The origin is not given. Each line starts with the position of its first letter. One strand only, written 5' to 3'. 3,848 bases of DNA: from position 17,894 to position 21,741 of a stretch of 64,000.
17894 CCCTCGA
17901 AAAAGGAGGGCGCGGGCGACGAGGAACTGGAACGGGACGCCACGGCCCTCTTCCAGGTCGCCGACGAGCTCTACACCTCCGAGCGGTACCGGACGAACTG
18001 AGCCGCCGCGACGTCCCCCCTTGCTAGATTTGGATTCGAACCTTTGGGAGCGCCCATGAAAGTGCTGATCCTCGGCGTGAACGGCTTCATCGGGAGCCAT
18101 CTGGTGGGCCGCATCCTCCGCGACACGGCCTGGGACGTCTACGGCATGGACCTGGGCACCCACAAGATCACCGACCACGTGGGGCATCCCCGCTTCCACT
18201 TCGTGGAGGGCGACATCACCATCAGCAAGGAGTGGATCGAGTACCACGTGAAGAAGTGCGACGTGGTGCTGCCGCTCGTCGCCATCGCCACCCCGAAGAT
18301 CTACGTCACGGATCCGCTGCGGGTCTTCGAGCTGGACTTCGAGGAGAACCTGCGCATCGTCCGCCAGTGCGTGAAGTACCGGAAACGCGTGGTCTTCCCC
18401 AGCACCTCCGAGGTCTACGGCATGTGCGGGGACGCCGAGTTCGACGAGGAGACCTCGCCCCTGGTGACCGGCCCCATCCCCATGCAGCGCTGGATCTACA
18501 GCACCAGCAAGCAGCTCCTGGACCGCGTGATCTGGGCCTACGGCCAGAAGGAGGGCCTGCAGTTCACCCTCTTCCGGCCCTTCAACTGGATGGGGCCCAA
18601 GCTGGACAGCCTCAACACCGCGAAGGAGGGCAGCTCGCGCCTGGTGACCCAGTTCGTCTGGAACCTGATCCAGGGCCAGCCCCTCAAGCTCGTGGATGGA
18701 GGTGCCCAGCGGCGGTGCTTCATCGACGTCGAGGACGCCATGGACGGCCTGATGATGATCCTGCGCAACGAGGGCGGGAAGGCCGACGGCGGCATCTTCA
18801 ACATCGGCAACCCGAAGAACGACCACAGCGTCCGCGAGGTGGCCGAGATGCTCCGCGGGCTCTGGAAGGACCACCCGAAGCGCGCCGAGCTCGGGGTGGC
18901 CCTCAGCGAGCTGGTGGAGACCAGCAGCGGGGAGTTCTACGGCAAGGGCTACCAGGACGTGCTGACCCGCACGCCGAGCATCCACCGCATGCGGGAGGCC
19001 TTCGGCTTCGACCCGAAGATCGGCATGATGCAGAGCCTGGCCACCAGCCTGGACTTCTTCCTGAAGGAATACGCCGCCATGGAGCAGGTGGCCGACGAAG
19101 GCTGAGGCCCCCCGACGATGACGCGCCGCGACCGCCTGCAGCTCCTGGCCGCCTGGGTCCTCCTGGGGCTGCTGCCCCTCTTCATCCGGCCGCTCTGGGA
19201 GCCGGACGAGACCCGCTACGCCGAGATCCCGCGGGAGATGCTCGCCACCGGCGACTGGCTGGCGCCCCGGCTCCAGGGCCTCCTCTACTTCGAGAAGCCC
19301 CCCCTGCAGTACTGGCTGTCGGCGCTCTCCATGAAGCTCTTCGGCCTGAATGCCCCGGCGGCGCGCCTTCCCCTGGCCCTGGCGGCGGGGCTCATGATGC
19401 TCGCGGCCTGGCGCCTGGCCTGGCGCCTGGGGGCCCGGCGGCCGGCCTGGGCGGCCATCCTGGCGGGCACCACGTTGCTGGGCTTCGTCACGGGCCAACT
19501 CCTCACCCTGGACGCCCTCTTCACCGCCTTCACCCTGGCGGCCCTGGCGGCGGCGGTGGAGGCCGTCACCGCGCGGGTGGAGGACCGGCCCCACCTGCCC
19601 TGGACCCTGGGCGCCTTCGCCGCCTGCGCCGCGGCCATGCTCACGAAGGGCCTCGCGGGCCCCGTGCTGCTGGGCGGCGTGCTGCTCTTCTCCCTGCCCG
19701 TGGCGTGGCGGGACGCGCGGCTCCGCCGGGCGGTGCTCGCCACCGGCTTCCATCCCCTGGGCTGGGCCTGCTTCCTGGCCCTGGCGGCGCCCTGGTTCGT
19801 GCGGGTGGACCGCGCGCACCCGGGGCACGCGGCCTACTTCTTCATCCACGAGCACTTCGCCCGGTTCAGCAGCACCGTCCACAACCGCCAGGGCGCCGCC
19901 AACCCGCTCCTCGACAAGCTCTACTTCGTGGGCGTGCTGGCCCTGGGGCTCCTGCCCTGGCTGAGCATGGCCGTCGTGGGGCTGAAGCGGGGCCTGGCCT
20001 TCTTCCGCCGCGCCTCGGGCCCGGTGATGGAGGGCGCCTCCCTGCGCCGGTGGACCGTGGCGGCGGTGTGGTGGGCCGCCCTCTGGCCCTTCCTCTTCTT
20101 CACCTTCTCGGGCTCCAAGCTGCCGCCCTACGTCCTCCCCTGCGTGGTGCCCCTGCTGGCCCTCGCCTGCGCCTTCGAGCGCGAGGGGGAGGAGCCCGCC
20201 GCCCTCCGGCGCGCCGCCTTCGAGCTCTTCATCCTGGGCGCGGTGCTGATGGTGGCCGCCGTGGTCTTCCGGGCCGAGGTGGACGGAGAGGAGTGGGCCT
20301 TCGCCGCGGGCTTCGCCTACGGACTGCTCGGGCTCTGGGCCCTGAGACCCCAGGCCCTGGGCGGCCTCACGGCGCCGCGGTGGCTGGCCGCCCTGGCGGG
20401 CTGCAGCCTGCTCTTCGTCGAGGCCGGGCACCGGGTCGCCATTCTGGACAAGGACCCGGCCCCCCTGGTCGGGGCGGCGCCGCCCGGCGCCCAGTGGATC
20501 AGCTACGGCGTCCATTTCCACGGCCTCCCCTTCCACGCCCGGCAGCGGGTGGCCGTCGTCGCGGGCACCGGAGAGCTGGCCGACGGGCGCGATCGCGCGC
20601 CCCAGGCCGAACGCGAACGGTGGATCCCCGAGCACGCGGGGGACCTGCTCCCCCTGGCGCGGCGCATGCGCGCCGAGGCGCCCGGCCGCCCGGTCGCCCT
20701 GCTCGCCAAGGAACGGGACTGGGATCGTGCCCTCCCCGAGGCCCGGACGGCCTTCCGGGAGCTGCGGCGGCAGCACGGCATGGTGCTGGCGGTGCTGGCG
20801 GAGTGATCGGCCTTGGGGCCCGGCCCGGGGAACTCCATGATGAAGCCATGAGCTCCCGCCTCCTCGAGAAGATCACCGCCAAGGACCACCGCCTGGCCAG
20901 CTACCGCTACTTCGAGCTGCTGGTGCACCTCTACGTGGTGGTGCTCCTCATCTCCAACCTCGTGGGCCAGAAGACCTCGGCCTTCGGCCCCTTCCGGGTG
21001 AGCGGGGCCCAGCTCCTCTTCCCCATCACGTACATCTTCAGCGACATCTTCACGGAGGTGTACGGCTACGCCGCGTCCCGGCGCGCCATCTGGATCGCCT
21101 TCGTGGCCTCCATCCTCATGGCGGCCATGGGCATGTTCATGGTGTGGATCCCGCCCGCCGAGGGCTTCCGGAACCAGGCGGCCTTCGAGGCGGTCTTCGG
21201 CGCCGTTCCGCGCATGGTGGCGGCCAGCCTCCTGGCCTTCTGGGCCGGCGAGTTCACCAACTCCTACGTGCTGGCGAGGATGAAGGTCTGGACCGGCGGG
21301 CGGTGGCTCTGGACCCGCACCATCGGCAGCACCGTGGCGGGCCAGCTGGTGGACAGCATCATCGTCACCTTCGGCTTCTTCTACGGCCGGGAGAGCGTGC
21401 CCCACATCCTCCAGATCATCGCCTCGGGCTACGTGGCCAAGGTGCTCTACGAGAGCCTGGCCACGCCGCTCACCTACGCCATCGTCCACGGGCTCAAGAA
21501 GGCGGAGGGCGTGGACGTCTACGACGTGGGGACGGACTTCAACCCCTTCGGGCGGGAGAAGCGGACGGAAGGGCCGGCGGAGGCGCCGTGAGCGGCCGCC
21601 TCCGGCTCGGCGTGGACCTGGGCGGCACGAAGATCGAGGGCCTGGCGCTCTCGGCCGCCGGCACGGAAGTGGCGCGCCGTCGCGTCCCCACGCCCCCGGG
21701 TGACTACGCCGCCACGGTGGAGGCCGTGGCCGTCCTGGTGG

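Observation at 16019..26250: Arn-like undecaprenyl-phosphate-sugar glycosylation locus lacking arnB/arnC/arnD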

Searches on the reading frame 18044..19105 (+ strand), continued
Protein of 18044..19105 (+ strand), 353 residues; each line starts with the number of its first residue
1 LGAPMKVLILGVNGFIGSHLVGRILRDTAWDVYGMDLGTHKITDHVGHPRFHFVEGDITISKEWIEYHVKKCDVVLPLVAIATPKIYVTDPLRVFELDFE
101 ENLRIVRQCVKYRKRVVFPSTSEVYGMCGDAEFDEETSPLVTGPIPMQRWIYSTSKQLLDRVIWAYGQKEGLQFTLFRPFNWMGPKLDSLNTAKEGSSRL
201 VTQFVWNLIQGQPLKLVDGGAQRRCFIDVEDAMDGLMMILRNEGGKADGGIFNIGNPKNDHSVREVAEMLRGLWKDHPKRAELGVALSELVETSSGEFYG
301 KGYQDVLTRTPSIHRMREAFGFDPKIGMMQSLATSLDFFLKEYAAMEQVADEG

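Call 45: search_protein_families(library=pfam, proteins=[L042:14813-15832:+, L030:14762-15874:+, L042:16327-17760:+, L009:13725-15329:-, L009:15347-16579:+, L009:17001-17882:+, L009:18318-19307:+, L009:19291-20484:+, L030:16211-18112:+, L039:16301-17311:-], max_evalue=0.001)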
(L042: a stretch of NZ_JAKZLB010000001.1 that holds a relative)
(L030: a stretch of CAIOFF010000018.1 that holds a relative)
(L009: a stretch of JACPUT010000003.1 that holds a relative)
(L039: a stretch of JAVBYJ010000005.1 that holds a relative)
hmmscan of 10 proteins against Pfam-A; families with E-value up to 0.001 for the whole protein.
L042:14813-15832:+ (339 aa): 1 family
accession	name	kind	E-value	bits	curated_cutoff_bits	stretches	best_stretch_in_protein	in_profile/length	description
PF01075.23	Glyco_transf_9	-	1.3e-25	90.6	22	1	73-309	8-243/247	Glycosyltransferase family 9 (heptosyltransferase)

L030:14762-15874:+ (370 aa): 1 family
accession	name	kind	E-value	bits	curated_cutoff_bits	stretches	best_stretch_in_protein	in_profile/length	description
PF01075.23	Glyco_transf_9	-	4.5e-26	92.1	22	1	136-345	34-243/247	Glycosyltransferase family 9 (heptosyltransferase)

L042:16327-17760:+ (477 aa): 3 families
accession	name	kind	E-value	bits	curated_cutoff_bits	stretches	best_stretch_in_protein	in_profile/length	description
PF13537.11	GATase_7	-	1.4e-11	44.9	25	1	96-191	21-108/123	Glutamine amidotransferase domain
PF13522.11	GATase_6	-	1.5e-11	44.9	27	1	65-190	9-121/130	Glutamine amidotransferase domain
PF00156.33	Pribosyltran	-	0.00013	21.8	26.3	1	286-389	25-120/158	Phosphoribosyl transferase domain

L009:13725-15329:- (534 aa): 6 families
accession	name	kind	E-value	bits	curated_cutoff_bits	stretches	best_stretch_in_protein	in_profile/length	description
PF00437.27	T2SSE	-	3.2e-43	148.2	24.9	1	249-441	92-280/370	Type II/IV secretion system protein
PF13401.12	AAA_22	-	0.00019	22.2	27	1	292-328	4-39/130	AAA domain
PF25199.1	nSTAND_NTPase5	-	0.00026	21.3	34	1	292-334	40-82/145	Novel STAND NTPase 5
PF13555.12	AAA_29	-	0.00026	21.1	27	1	293-315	22-44/61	P-loop containing region of AAA domain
PF13191.12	AAA_16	-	0.00035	21.6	32.6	1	292-324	23-52/167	AAA ATPase domain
PF13476.12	AAA_23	-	0.00086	20.4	27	0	292-313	18-39/201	AAA domain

L009:15347-16579:+ (410 aa): 4 families
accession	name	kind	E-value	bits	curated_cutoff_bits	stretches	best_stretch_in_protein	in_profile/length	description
PF08442.15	ATP-grasp_2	-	5.3e-79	265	29.5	1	27-227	1-202/202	ATP-grasp domain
PF00549.24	Ligase_CoA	-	1.1e-31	110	24.5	1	286-406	1-128/128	CoA-ligase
PF24948.1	Citrate_synth_N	-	4.3e-15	56.1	83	1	28-248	5-226/232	ATP-citrate synthase ATP-grasp domain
PF13549.11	ATP-grasp_5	-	1.4e-07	31.6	27.6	1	22-240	4-219/221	ATP-grasp domain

L009:17001-17882:+ (293 aa): 3 families
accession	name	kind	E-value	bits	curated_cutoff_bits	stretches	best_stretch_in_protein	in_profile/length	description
PF00549.24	Ligase_CoA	-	3e-27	95.7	24.5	1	152-271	1-126/128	CoA-ligase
PF02629.25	CoA_binding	-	1.2e-25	90.5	22.3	1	8-99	3-97/97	CoA binding domain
PF13607.11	Succ_CoA_lig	-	5.4e-10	39.6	27.4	1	146-281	1-131/138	Succinyl-CoA ligase like flavodoxin domain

L009:18318-19307:+ (329 aa): 1 family
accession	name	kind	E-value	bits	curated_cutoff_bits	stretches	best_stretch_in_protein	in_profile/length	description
PF04055.27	Radical_SAM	-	5.8e-07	30.3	29.5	1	73-232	6-139/166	Radical SAM superfamily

L009:19291-20484:+ (397 aa): 1 family
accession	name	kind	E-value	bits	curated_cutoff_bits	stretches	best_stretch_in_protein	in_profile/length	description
PF09587.15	PGA_cap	-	1.2e-78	264.6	27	1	55-296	1-255/255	Bacterial capsule synthesis protein PGA_cap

L030:16211-18112:+ (633 aa): 2 families
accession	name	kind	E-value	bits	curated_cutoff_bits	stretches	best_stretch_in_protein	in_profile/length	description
PF00501.34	AMP-binding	-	1.6e-67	228.4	29.9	1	53-457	5-384/384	AMP-binding enzyme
PF23562.2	AMP-binding_C_3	-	1.1e-06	29.5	20.8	1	498-630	5-122/124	AMP-binding enzyme C-terminal domain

L039:16301-17311:- (336 aa): 1 family
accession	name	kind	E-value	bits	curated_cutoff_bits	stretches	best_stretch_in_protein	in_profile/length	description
PF01008.23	IF-2B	-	4.7e-68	229.9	22.4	1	48-316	2-278/280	Initiation factor 2 subunit family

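Call 59: search_protein_families(library=ncbifam, proteins=[L033:12726-13976:+, L042:14813-15832:+], max_evalue=0.00001)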
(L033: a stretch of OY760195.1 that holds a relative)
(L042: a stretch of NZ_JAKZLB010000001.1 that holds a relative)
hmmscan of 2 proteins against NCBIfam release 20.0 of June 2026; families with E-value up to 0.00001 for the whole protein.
L033:12726-13976:+ (416 aa): 20 families
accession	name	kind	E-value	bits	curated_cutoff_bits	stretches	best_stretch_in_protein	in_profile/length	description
TIGR03402.1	FeS_nifS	equivalog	3.2e-151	503.4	530.75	1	37-412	2-378/379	cysteine desulfurase NifS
TIGR03403.1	nifS_epsilon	equivalog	1.4e-105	353.2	587.7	1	36-409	1-378/382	NifS family cysteine desulfurase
NF010611.0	PRK14012.1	equivalog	7.6e-105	351.1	548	1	36-413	7-388/406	IscS subfamily cysteine desulfurase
TIGR03235.1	DNA_S_dndA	equivalog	1.7e-103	346.6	480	1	37-383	1-352/353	cysteine desulfurase DndA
TIGR02006.1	IscS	equivalog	1.6e-98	330.4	643.2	1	36-413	5-384/402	IscS subfamily cysteine desulfurase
NF002806.0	PRK02948.1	subfamily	1.2e-80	271.3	304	1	36-406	2-374/381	IscS subfamily cysteine desulfurase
TIGR01979.1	sufS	subfamily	6.3e-45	153.7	475.1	1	36-259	20-249/403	SufS family cysteine desulfurase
TIGR01977.1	am_tr_V_EF2568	hypoth_equivalog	9.7e-45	153.2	377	1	37-400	2-373/376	cysteine desulfurase family protein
TIGR01976.1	am_tr_V_VC1184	hypoth_equivalog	1.1e-38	133.6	352.35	2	34-249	18-235/401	cysteine desulfurase-like protein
NF041166.1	f2_encap_cargo1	exception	1.2e-35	123.8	800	1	36-402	247-622/623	family 2A encapsulin nanocompartment cargo protein cysteine desulfurase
NF040779.1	Sec_lyase_SclA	exception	2.5e-31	108.9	525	1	37-401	2-374/378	selenocysteine lyase SclA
NF006791.0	PRK09295.1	equivalog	2.6e-26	92.6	661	1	36-403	25-401/406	cysteine desulfurase SufS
NF008126.0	PRK10874.1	equivalog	4.3e-26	92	607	1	36-407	21-399/401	cysteine desulfurase CsdA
TIGR03392.1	FeS_syn_CsdA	equivalog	9.1e-26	90.9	493.6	1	36-404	18-393/398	cysteine desulfurase CsdA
TIGR04343.1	egtE_PLP_lyase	equivalog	1e-16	60.8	400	1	37-250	16-220/370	ergothioneine biosynthesis PLP-dependent enzyme EgtE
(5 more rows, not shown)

L042:14813-15832:+ (339 aa): 5 families
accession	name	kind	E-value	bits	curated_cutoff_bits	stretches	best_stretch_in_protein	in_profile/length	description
TIGR02195.1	heptsyl_trn_II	equivalog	1.4e-24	86.8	134.6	1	70-328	72-335/339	lipopolysaccharide heptosyltransferase II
TIGR02193.1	heptsyl_trn_I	equivalog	1.3e-14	54.2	185.3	1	122-301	134-308/320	lipopolysaccharide heptosyltransferase I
NF008162.0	PRK10916.1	equivalog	7.7e-14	51.6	569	1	170-293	178-306/348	ADP-heptose--LPS heptosyltransferase RfaF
NF008204.0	PRK10964.1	equivalog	9.3e-10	38.1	437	1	164-295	170-300/322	lipopolysaccharide heptosyltransferase RfaC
TIGR02201.1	heptsyl_trn_III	equivalog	1.3e-06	27.7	170.2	1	196-290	205-302/344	putative lipopolysaccharide heptosyltransferase III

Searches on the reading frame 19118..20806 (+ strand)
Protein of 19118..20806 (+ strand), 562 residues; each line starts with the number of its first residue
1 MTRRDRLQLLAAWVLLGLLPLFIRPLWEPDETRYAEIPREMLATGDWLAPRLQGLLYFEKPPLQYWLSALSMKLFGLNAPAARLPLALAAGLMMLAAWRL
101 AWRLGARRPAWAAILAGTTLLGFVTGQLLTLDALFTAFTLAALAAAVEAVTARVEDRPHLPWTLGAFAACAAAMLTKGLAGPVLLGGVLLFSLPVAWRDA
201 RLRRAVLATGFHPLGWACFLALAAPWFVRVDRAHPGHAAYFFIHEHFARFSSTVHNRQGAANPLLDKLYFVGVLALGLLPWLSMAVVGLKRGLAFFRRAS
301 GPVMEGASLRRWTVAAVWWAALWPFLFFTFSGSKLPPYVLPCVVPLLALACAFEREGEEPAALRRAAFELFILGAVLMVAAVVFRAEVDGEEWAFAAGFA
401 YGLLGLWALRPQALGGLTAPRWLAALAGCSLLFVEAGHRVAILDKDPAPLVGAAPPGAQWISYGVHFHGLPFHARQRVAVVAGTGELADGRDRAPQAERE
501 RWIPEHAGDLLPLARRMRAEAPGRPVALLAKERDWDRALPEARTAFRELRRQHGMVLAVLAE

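Call 6: search_protein_families(library=pfam, proteins=[window:19118-20806:+], max_evalue=0.01)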
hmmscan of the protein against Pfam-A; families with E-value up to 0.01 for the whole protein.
window:19118-20806:+ (562 aa): 2 families
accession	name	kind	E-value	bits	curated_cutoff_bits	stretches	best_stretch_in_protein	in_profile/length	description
PF13231.12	PMT_2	-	7.5e-14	52.7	26.1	1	60-226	2-157/160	Dolichyl-phosphate-mannose-protein mannosyltransferase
PF02366.24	PMT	-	3.1e-13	50.3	22.7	1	8-196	7-203/245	Dolichyl-phosphate-mannose-protein mannosyltransferase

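Call 8: search_protein_families(library=ncbifam, proteins=[window:19118-20806:+], max_evalue=0.01)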
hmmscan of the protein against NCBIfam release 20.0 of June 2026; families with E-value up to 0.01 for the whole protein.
window:19118-20806:+ (562 aa): 2 families
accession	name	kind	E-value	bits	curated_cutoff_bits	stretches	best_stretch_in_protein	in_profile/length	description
NF009784.2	PRK13279.1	equivalog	4.8e-54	183.9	567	1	4-385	5-366/539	lipid IV(A) 4-amino-4-deoxy-L-arabinosyltransferase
TIGR03663.1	TIGR03663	subfamily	4.4e-06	26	126.25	1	14-380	12-366/435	flippase activity-associated protein Agl23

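Call 23: search_solved_structures(query=window:19118-20806:+, max_evalue=0.001, show_alignments=2)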
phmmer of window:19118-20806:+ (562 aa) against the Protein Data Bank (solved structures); distinct sequences matched with E-value up to 0.001: 1.
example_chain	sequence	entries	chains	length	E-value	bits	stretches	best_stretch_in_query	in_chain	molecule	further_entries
5ezm_A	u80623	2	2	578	8.9e-37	130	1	13-496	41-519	4-amino-4-deoxy-L-arabinose transferase or related glycosyltransferases of PMT family | 4-amino-4-deoxy-L-arabinose (L-Ara4N) transferase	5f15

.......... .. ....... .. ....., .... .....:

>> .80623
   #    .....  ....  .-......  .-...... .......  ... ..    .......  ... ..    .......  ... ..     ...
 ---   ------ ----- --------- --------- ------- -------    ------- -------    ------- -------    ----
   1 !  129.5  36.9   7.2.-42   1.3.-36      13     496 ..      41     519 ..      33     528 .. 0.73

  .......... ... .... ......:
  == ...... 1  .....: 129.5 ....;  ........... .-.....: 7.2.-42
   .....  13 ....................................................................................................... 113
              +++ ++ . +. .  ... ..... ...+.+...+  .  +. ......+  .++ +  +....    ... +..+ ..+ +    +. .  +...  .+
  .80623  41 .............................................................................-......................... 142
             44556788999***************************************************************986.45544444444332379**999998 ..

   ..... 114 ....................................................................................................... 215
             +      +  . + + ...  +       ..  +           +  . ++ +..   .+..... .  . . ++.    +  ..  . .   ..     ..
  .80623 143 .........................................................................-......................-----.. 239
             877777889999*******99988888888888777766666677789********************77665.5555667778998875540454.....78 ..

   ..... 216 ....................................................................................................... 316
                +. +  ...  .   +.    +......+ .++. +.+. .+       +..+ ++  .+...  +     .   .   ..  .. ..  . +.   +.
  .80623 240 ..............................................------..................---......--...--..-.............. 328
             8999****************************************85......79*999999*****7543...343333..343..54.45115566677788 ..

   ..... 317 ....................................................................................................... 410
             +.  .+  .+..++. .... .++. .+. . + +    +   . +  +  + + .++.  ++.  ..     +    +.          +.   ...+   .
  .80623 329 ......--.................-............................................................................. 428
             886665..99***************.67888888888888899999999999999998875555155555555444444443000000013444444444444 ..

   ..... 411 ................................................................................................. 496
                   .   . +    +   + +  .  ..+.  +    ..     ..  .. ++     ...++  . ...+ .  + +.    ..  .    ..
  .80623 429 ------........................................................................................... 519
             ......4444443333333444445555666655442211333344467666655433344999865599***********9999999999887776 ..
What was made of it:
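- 19118..20806 (+): GT1: ArnT orthologue (GT-C fold, GT83-type lipid A/LPS glycosyltransferase). Matches ArnT 5ezm at E 8.9e-37 over residues 13-496 (call 23).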

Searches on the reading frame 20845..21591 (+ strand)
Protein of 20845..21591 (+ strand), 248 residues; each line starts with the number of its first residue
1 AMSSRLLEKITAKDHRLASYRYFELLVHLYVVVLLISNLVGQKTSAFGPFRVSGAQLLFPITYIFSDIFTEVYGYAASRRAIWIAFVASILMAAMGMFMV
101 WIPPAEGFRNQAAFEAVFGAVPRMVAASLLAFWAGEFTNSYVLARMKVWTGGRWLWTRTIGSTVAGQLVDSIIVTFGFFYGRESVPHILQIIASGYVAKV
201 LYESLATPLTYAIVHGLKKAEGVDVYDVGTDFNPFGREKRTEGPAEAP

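Call 6: search_protein_families(library=pfam, proteins=[window:20845-21591:+], max_evalue=0.01)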
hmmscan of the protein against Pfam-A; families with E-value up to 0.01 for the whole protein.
window:20845-21591:+ (248 aa): 1 family
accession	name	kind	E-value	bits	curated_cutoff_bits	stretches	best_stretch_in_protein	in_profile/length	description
PF02592.20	Vut_1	-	5.2e-50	170.2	27.2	1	54-212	2-151/152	Putative vitamin uptake transporter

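Call 8: search_protein_families(library=ncbifam, proteins=[window:20845-21591:+], max_evalue=0.01)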
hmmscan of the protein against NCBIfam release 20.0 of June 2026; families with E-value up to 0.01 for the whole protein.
window:20845-21591:+ (248 aa): 2 families
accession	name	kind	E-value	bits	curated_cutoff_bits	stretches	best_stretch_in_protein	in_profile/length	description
TIGR00697.1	TIGR00697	equivalog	1.3e-35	123.1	50.95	1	29-216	9-197/201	queuosine precursor transporter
NF008406.0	PRK11212.1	equivalog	6.4e-08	32.4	252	1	22-180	12-164/221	7-cyano-7-deazaguanine/7-aminomethyl-7-deazaguanine transporter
